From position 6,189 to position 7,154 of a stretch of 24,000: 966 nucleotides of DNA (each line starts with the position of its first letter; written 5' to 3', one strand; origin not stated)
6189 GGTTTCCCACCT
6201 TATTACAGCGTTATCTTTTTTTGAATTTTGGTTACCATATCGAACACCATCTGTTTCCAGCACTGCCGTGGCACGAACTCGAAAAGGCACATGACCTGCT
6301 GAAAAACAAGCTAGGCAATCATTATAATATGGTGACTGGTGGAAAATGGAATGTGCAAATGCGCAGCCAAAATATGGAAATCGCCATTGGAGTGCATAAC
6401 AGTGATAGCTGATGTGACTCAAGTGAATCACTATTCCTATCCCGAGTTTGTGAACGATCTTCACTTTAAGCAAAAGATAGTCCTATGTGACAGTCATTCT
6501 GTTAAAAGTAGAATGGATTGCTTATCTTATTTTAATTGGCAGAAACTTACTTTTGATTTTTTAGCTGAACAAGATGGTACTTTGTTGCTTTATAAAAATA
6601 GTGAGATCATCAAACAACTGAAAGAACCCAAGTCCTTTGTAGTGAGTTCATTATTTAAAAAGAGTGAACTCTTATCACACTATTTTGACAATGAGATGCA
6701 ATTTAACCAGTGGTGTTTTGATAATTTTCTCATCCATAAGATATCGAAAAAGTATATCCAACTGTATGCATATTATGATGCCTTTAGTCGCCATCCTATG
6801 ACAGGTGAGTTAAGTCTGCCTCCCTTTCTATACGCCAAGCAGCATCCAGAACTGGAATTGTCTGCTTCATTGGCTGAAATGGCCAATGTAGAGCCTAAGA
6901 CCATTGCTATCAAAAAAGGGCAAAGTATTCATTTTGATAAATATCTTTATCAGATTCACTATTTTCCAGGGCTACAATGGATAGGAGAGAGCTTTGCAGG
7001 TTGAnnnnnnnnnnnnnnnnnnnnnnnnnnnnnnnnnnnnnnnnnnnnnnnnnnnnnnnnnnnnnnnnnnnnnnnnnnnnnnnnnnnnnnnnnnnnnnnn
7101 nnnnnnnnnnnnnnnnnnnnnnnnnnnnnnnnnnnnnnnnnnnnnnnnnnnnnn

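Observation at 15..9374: Compact orphan AT-less PKS locus with desaturase, MBL-type hydrolase, discrete AT and TylF O-methyltransferase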

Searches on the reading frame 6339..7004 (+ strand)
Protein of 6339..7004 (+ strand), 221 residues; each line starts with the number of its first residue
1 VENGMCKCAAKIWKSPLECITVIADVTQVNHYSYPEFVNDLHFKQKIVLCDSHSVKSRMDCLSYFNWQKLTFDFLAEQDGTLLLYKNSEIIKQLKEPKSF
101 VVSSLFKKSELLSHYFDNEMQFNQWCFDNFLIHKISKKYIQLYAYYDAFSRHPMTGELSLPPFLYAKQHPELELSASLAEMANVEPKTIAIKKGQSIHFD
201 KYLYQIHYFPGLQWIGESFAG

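Call 5: search_protein_families(library=pfam, proteins=[window:6339-7004:+], max_evalue=0.01)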
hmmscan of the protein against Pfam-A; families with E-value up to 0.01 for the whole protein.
window:6339-7004:+ (221 aa): 0 families

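Call 8: search_protein_families(library=ncbifam, proteins=[window:6339-7004:+], max_evalue=0.001)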
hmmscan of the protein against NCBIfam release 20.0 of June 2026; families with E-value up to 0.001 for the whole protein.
window:6339-7004:+ (221 aa): 0 families

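Call 25: find_homologous_proteins(query=window:6402-7004:+, max_evalue=0.001)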
Query window:6402-7004:+ (200 aa): 3 proteins with E <= 0.001 among 50 candidates.
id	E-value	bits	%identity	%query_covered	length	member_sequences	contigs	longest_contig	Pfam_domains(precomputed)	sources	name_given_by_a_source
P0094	6.7e-127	439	97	100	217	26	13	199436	-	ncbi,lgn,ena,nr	ncbi:TPA: hypothetical protein F8R64_09245 [Legionella pneumophila]|nr:hypothetical protein [Legione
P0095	7.9e-55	204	49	92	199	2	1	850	-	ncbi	-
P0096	1.8e-54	203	48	92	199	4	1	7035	-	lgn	-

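Call 27: find_encoding_contigs(protein=P0096, flank=10000, max_places=4)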
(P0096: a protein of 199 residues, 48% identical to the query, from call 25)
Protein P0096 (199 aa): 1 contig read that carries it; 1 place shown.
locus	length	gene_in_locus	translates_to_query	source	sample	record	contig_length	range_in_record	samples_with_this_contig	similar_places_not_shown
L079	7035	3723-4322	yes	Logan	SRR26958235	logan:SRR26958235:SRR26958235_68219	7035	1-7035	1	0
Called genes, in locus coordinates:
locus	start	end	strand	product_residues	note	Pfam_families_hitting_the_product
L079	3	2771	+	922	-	?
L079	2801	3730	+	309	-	PF00487:FA_desaturase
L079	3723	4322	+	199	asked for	-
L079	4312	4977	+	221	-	PF00753:Lactamase_B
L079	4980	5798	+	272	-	PF00698:Acyl_transf_1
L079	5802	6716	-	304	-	PF05711:TylF, PF13578:Methyltransf_24 (weak), PF05711:TylF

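Call 28: find_encoding_contigs(protein=P0095, flank=10000, max_places=4)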
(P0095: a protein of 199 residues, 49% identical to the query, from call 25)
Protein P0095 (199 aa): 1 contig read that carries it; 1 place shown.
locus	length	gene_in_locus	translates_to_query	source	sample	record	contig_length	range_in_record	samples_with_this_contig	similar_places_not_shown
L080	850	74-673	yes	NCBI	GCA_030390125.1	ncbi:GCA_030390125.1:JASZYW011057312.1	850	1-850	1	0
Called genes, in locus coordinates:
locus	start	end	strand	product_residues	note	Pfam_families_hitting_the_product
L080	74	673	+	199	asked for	-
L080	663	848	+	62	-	?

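Call 31: search_protein_representatives(protein=window:6402-7004:+)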
Query: 200 residues. Proteins with E-value up to 0.001 (for the whole library): 5; up to 1e-10: 2; up to 1e-30: 1. The best 5 are listed.
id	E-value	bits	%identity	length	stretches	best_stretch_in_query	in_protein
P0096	5.6e-55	202.6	48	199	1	4-185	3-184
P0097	7.7e-11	58.6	31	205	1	20-194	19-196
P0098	2.6e-06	43.8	25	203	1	8-195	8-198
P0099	2.9e-06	43.7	31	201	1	99-194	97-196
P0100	1.0e-05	41.8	30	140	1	89-198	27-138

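Call 40: predict_structure(alignment_id=A1)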
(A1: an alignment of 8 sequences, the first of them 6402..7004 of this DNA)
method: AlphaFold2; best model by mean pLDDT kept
length: 200 residues; sequences in the alignment: 8
mean_pLDDT: 75.4   pTM: 0.73
mean pLDDT of the five models: 75.4, 75.4, 64.4, 64.0, 63.2
residues with pLDDT >= 90: 4; 70-90: 148; 50-70: 37; < 50: 11
segments of 3 or more residues with pLDDT < 50: 145-150, 198-200
pLDDT, mean of each block of 10 residues (from residue 1): 70 79 87 60 77 85 87 77 72 65 83 82 78 83 54 62 85 87 80 57
secondary structure, 60 per line:
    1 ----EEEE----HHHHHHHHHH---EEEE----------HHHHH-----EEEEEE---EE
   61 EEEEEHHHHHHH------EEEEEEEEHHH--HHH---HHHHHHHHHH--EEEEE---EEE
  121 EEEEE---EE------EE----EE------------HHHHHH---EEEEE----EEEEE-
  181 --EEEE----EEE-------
elements in order: E5-8 H13-22 E26-29 H40-44 E50-55 E59-65 H66-72 E79-86 H98-107 E110-114 E118-125 H157-162 E166-170 E175-179 E183-186 E191-193

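Call 45: fold_search(model_id=the predicted structure, library=pdb)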
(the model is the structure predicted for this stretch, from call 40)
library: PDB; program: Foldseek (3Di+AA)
matches with E <= 10: 854; with E <= 0.001: 1
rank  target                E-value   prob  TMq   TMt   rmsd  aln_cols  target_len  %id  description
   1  8kif_A                9.8e-04  0.99  0.44  0.34   9.9       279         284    9  The structure of MmaE with substrate (released 2024-04-17)
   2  8kif_B                2.2e-03  0.99  0.48  0.36   8.6       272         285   11  The structure of MmaE with substrate (released 2024-04-17)
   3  6hl9_B                2.2e-03  0.69  0.32  0.23  15.0       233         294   12  Crystal Structure of the CsiD Glutarate Hydroxylase in complex with Succinate (released 2019-02-20)
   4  8kif_D                2.7e-03  0.99  0.48  0.37   8.2       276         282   10  The structure of MmaE with substrate (released 2024-04-17)
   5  7yxj_B                2.8e-03  0.47  0.25  0.18  18.9       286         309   10  Drosophila melanogaster JMJD7 (dmJMJD7) in complex with Mn and 2,4-PDCA (released 2022-04-27)
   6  1y0z_B                3.2e-03  0.96  0.42  0.30   8.8       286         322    8  X-ray structure of gene product from Arabidopsis thaliana At3g21360 (released 2004-11-30)
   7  7yxj_D                3.9e-03  0.38  0.25  0.17  18.8       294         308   11  Drosophila melanogaster JMJD7 (dmJMJD7) in complex with Mn and 2,4-PDCA (released 2022-04-27)
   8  1gqw_B                5.3e-03  0.96  0.39  0.31   7.9       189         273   10  Taurine/alpha-ketoglutarate Dioxygenase from Escherichia coli (released 2002-04-18)
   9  7yxj_C                5.3e-03  0.33  0.25  0.17  19.1       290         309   10  Drosophila melanogaster JMJD7 (dmJMJD7) in complex with Mn and 2,4-PDCA (released 2022-04-27)
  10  6edh_A                5.6e-03  0.96  0.38  0.29   8.2       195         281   12  Taurine:2OG dioxygenase (TauD) bound to the vanadyl ion, taurine, and succinate (released 2019-08-21)
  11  3n6w                  5.6e-03  0.63  0.33  0.21  15.9       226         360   12  Crystal structure of human gamma-butyrobetaine hydroxylase (released 2010-07-21)
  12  9pcl_A                6.0e-03  0.97  0.48  0.36   9.4       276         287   10  Crystal structure of Rv0097 with 10 mM CADA soaked (CADA bound) (released 2026-03-11)
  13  9pco_B                7.2e-03  0.98  0.48  0.36   7.2       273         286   10  Crystal structure of Rv0097 with 5 mM CADA soaked (CADA not bound) and 5 mM alpha-ketoglutarate soaked (alpha-ketoglut (released 2026-03-11)
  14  5bke_G                7.2e-03  0.91  0.44  0.37   8.5       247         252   10  Crystal structure of AAD-2 in complex with Mn(II) and N-oxalylglycine (released 2019-06-12)
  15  1gqw_A                8.1e-03  0.93  0.40  0.31   8.2       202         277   13  Taurine/alpha-ketoglutarate Dioxygenase from Escherichia coli (released 2002-04-18)
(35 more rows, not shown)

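Call 64: search_protein_families(library=pfam, proteins=[L079:3-2771:+], max_evalue=0.001)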
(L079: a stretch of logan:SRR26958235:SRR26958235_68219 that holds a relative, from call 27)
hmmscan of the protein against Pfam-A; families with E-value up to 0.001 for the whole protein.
L079:3-2771:+ (922 aa): 15 families
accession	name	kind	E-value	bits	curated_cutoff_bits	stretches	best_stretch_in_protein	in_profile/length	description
PF08242.18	Methyltransf_12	-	8.7e-19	68.5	30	1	659-753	1-98/98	Methyltransferase domain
PF08659.16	KR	-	4e-17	63.1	22.6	1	274-434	4-179/180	KR domain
PF13489.12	Methyltransf_23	-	1.2e-15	58.1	27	1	640-807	7-162/164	Methyltransferase domain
PF13847.12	Methyltransf_31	-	2e-13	50.7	27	1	655-773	4-120/145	Methyltransferase domain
PF08241.18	Methyltransf_11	-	2.7e-13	50.8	21.2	1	659-755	1-95/95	Methyltransferase domain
PF13649.12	Methyltransf_25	-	5.4e-13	49.9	27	1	658-751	1-97/97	Methyltransferase domain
PF00550.31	PP-binding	-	1.1e-10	42.1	20.8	1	856-915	5-64/67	Phosphopantetheine attachment site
PF00891.24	Methyltransf_2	-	1e-08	35.2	22.3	1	638-759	46-168/210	O-methyltransferase domain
PF01370.27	Epimerase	-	5.5e-08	33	20.9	1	273-402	1-124/240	NAD dependent epimerase/dehydratase family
PF01209.24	Ubie_methyltran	-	5.8e-07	29.5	20.1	1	644-760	37-156/233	ubiE/COQ5 methyltransferase family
PF23297.2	ACP_SdgA_C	-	3.2e-06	27.6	27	1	848-916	9-77/95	Highly reducing polyketide synthase sdgA, C-terminal ACP domain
PF05401.17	NodS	-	1.7e-05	25.2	24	1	647-757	35-146/201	Nodulation protein S (NodS)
PF05891.18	Methyltransf_PK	-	8.3e-05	22.7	27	1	649-760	50-164/218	AdoMet dependent proline di-methyltransferase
PF13561.12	adh_short_C2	-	8.3e-05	22.7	27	1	309-395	42-132/236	Enoyl-(Acyl carrier protein) reductase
PF00106.31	adh_short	-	0.00026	21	26.6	1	311-420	50-163/195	short chain dehydrogenase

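Call 67: find_related_loci(query=A1, collection=metagenome_contigs, flank=10000)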
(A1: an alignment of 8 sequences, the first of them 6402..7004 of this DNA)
Query A1 (200 aa) in metagenome_contigs; peptide patterns used: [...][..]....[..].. (x = any residue, [..] = any of these).
197 stretches matched a pattern; 1 encode a relative of the query (tblastn E <= 1e-3); 1 distinct loci.
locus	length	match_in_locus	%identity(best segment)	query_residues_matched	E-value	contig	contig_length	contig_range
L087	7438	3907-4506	91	1-200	6e-127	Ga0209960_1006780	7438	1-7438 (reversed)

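Call 68: list_cluster_members(proteins=[P0096, P0097, P0098, P0099, P0100, P0095])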
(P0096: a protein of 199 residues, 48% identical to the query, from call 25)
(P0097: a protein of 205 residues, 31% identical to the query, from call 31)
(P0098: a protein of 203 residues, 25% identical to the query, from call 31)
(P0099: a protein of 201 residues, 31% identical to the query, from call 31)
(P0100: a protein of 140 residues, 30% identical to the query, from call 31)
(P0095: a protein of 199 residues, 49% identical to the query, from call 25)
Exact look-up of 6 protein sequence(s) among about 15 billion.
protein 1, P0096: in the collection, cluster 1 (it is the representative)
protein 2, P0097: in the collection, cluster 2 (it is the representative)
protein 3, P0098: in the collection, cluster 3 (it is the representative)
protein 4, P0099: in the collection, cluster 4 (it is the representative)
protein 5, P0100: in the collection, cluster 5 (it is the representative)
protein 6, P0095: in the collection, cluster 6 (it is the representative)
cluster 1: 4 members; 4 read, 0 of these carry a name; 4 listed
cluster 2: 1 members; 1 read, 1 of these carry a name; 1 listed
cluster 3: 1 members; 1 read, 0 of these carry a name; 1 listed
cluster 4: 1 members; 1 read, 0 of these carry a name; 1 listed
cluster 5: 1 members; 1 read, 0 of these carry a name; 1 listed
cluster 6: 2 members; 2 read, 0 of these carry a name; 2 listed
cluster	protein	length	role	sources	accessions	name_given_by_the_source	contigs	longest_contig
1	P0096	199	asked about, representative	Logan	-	-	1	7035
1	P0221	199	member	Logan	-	-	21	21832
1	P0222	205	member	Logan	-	-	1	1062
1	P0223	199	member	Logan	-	-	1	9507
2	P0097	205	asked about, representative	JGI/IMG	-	hypothetical protein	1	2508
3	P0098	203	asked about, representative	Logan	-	-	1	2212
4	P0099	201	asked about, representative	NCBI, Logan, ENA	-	-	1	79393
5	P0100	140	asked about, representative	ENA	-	-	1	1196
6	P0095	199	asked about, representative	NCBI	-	-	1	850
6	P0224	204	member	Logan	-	-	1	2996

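Call 69: find_encoding_contigs(protein=P0099, flank=10000, max_places=2)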
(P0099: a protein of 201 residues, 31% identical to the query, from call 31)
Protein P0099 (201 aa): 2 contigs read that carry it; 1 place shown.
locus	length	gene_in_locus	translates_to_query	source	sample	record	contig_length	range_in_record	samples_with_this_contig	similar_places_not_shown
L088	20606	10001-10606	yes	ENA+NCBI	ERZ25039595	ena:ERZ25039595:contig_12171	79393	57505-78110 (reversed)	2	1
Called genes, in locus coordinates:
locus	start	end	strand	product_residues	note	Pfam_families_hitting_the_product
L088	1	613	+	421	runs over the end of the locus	PF01963:TraB_PrgY_gumN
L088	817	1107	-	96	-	-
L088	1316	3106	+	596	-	PF00082:Peptidase_S8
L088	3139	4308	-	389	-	PF00155:Aminotran_1_2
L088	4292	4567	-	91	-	PF01817:CM_2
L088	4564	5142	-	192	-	PF00800:PDT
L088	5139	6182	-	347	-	PF00793:DAHP_synth_1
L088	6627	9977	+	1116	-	PF00550:PP-binding, PF00109:ketoacyl-synt, PF02801:Ketoacyl-synt_C, PF16197:KAsynt_C_assoc, PF08241:Methyltransf_11, PF08242:Methyltransf_12, PF13489:Methyltransf_23, PF13649:Methyltransf_25, +1 more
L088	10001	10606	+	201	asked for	-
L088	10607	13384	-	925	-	-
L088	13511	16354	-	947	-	PF00122:E1-E2_ATPase, PF00702:Hydrolase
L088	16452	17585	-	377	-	PF16483:Glyco_hydro_64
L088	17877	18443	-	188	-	PF02834:LigT_PEase, PF13563:2_5_RNA_ligase2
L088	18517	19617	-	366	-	PF04932:Wzy_C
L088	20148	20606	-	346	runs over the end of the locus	PF01380:SIS, PF00571:CBS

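Call 70: find_encoding_contigs(protein=P0221, flank=10000, max_places=3)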
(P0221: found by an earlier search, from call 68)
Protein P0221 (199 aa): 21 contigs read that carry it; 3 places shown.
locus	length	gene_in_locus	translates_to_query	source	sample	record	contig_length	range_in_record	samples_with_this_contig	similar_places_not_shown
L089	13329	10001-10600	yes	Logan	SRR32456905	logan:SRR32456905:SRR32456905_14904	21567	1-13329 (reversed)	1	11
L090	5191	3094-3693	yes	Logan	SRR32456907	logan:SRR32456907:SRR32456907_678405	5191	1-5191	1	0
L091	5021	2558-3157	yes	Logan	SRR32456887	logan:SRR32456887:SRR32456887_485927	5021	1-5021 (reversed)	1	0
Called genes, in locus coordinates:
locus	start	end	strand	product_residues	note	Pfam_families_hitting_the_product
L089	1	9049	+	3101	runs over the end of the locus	PF21089:PKS_DH_N, PF14765:PS-DH, PF00550:PP-binding, PF08659:KR, PF00109:ketoacyl-synt, PF02801:Ketoacyl-synt_C, PF00550:PP-binding, PF00109:ketoacyl-synt, +18 more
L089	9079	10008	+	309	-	PF00487:FA_desaturase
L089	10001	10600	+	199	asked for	-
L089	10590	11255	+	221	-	PF00753:Lactamase_B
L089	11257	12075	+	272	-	PF00698:Acyl_transf_1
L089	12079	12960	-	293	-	PF05711:TylF, PF13578:Methyltransf_24 (weak), PF05711:TylF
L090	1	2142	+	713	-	?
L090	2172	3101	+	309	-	PF00487:FA_desaturase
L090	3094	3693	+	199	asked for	-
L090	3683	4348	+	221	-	PF00753:Lactamase_B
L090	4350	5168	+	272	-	PF00698:Acyl_transf_1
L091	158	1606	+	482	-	PF00891:Methyltransf_2, PF01209:Ubie_methyltran, PF13489:Methyltransf_23, PF13847:Methyltransf_31, PF08241:Methyltransf_11, PF08242:Methyltransf_12, PF13649:Methyltransf_25, PF00550:PP-binding, +2 more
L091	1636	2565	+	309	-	PF00487:FA_desaturase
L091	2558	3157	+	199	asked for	-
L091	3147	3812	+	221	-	PF00753:Lactamase_B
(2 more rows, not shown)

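Call 71: search_protein_families(library=pfam, proteins=[L088:6627-9977:+, L088:10607-13384:-], max_evalue=0.001)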
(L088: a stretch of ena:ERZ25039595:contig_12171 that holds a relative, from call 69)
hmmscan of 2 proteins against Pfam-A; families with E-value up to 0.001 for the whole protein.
L088:6627-9977:+ (1116 aa): 9 families
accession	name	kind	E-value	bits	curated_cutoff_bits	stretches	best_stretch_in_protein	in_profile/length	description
PF00109.32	ketoacyl-synt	-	8.6e-60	202.9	20.8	1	105-336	3-252/252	Beta-ketoacyl synthase, N-terminal domain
PF02801.28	Ketoacyl-synt_C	-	6.4e-37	126.6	20.8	1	344-460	1-118/119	Beta-ketoacyl synthase, C-terminal domain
PF08242.18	Methyltransf_12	-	2.5e-15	57.4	30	1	937-1031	1-98/98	Methyltransferase domain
PF00550.31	PP-binding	-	6e-11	42.9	20.8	1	40-84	23-67/67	Phosphopantetheine attachment site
PF13489.12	Methyltransf_23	-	1.9e-09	37.9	27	1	915-1084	5-161/164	Methyltransferase domain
PF13847.12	Methyltransf_31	-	2.2e-09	37.6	27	1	934-1062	5-128/145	Methyltransferase domain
PF13649.12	Methyltransf_25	-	1.9e-08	35.3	27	1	936-1029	1-97/97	Methyltransferase domain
PF08241.18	Methyltransf_11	-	3.8e-08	34.3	21.2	1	937-1033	1-95/95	Methyltransferase domain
PF16197.11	KAsynt_C_assoc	-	8.6e-08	33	33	1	464-518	2-56/111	Ketoacyl-synthetase C-terminal extension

L088:10607-13384:- (925 aa): 0 families

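Call 83: search_solved_structures(query=A1, max_evalue=10)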
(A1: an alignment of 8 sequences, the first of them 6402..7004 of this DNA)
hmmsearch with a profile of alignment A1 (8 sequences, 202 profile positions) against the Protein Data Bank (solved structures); distinct sequences matched with E-value up to 10: 3.
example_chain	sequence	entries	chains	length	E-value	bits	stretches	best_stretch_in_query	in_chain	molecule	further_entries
4zb9_A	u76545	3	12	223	0.13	15.2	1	17-75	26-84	PcUre2p8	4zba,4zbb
6w19_k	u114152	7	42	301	0.66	12.9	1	118-174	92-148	Triplex capsid protein 2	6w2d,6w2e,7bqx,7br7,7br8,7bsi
6zsv_A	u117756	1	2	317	1.1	12.1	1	128-178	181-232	Uncharacterized protein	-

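Call 84: search_protein_families(library=pfam, alignment_id=A1, max_evalue=10)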
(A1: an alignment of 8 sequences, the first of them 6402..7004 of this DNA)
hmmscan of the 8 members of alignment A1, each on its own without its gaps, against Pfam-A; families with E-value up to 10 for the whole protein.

A. member 1, window:6402-7004:+ (200 aa): 0 families

B. families by the number of members that match (of 8 scanned): 1 family
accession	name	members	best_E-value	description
PF02885.22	Glycos_trans_3N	1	0.19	Glycosyl transferase family, helical bundle domain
